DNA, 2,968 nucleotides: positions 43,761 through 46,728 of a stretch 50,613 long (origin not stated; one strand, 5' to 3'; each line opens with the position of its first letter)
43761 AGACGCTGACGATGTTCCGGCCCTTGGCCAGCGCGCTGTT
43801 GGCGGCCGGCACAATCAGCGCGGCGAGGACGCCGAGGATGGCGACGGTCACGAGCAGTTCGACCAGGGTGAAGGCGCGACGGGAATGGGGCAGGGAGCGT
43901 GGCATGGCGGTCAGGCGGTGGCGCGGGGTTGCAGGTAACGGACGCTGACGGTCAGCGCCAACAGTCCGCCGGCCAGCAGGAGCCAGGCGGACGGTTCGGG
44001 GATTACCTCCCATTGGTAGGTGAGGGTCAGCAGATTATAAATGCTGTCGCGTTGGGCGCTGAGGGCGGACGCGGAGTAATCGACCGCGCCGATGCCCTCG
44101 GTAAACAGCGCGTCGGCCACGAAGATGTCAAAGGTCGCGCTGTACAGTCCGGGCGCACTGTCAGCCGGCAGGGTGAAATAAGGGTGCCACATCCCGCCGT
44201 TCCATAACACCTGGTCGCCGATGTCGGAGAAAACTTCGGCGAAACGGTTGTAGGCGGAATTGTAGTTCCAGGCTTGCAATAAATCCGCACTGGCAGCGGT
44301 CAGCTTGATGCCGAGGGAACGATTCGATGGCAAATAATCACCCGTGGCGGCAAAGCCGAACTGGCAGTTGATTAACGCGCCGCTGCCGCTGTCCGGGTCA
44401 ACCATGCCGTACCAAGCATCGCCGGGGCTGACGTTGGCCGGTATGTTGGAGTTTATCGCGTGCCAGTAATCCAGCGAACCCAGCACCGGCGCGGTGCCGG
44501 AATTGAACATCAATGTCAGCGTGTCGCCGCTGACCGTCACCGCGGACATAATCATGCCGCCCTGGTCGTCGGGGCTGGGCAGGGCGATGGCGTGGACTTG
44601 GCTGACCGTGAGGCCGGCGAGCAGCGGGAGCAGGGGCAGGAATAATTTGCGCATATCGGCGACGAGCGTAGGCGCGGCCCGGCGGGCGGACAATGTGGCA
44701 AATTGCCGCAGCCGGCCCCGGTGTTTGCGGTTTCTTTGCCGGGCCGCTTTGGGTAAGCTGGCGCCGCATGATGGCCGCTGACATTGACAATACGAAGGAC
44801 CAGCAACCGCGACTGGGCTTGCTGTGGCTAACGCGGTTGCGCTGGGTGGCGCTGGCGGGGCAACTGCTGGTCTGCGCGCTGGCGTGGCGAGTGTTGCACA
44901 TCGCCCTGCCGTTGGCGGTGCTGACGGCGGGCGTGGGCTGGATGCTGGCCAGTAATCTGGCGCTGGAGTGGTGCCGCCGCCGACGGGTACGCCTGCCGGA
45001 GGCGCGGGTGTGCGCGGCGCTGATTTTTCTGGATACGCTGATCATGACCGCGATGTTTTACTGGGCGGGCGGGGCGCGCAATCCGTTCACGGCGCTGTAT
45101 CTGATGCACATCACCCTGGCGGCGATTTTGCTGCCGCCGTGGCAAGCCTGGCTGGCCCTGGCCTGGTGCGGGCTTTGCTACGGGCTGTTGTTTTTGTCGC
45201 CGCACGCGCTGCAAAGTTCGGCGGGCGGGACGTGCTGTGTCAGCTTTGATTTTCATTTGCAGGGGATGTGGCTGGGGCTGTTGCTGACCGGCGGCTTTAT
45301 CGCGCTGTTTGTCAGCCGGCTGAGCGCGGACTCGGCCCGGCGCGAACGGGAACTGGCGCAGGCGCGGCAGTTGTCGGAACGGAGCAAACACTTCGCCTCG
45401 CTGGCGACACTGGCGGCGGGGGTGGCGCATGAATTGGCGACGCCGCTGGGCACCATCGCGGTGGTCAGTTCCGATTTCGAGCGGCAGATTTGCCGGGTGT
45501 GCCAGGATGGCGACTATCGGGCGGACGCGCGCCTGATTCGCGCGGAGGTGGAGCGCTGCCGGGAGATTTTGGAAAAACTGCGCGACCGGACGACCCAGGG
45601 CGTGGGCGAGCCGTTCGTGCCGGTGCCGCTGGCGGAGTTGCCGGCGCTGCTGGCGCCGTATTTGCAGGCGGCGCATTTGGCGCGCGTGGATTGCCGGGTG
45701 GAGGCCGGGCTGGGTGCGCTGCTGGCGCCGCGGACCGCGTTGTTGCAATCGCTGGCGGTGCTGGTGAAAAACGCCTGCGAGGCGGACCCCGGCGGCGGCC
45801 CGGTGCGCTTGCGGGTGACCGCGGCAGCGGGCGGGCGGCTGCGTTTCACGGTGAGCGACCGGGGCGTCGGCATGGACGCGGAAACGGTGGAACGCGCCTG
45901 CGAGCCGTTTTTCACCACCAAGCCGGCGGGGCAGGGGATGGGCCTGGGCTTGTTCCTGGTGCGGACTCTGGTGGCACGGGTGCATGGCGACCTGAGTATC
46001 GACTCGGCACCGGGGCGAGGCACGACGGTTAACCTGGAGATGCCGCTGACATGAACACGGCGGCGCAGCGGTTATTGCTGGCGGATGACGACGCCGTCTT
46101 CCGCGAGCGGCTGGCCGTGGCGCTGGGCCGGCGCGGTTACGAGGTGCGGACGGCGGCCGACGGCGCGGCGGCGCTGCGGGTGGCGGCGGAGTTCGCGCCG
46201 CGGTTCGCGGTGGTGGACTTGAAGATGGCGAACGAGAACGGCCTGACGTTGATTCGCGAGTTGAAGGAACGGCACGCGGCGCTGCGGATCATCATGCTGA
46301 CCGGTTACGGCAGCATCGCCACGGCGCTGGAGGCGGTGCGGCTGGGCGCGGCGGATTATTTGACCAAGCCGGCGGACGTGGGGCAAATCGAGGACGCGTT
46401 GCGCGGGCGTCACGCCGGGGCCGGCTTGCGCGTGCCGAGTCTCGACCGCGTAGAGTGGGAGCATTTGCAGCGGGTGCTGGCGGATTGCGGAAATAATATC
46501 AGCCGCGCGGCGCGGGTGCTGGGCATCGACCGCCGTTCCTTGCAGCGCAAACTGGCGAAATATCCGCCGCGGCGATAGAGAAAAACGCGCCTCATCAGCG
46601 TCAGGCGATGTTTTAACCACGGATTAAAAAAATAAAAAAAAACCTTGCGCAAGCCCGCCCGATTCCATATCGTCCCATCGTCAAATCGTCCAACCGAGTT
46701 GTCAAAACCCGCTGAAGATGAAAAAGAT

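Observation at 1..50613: Hyper-abundant 11-mer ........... (core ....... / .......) saturating the native DNA: a DUS/USS-like or HIP1-like genomic word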

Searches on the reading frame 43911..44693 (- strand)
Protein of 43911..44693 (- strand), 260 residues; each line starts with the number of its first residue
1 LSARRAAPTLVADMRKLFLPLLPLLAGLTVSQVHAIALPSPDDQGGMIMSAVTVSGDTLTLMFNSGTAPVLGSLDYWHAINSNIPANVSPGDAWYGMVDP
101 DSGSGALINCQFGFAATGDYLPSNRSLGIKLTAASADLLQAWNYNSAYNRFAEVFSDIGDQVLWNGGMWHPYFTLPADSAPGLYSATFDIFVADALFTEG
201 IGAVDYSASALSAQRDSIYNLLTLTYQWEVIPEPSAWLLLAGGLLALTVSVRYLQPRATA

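Call 79: search_protein_families(library=ncbifam, max_evalue=0.001, proteins=[window:43911-44693:-])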
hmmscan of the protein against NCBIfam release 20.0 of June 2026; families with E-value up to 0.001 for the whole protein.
window:43911-44693:- (260 aa): 1 family
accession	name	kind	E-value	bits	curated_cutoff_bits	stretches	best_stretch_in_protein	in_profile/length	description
NF038129.1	PEP_NF038129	equivalog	1.8e-05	24.7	65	1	177-252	110-192/194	NF038129 family PEP-CTERM protein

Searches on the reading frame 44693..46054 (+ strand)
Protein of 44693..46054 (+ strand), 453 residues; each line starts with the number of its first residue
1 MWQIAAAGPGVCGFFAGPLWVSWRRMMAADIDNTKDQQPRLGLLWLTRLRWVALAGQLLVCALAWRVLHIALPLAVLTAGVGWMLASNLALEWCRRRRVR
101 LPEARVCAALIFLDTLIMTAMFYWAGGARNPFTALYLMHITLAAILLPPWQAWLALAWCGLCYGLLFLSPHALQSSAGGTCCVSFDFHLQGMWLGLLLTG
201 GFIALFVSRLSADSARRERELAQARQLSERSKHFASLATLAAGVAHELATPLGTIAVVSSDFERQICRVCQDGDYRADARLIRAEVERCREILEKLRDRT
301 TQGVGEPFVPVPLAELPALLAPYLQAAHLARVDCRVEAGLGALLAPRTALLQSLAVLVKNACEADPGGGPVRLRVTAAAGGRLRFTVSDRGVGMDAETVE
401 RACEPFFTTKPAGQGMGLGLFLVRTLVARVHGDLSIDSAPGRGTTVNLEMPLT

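Call 30: search_protein_families(library=pfam, max_evalue=0.01, proteins=[window:44693-46054:+])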
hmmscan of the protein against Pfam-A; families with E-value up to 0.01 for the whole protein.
window:44693-46054:+ (453 aa): 4 families
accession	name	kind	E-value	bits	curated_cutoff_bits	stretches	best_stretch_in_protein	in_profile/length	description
PF02518.31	HATPase_c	-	3.2e-22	79.5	26.4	1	349-452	5-109/111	Histidine kinase-, DNA gyrase B-, and HSP90-like ATPase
PF13581.12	HATPase_c_2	-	5.9e-08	33.2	27.4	1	358-448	44-125/127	Histidine kinase-like ATPase domain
PF00512.31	HisKA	-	6e-06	26.7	26.9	1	238-299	3-60/66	His Kinase A (phospho-acceptor) domain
PF25323.1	6TM_PilS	-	1.4e-05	25.3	27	1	46-170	14-143/189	PilS-like transmembrane domain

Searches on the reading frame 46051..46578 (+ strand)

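Call 30: search_protein_families(library=pfam, max_evalue=0.01, proteins=[window:46051-46578:+])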
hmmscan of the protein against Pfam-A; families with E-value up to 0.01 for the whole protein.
window:46051-46578:+ (175 aa): 4 families
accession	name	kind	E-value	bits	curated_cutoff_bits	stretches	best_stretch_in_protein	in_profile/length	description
PF00072.30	Response_reg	-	3.2e-25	88.9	30.2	1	9-117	2-110/111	Response regulator receiver domain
PF02954.25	HTH_8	-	9.4e-14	51.3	22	1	131-171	2-42/42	Bacterial regulatory protein, Fis family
PF20161.5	VpsR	-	0.00062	19.9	23.7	1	20-115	22-118/121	VpsR domain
PF13551.12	HTH_29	-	0.0013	19.2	28.1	1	143-166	7-31/64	Winged helix-turn helix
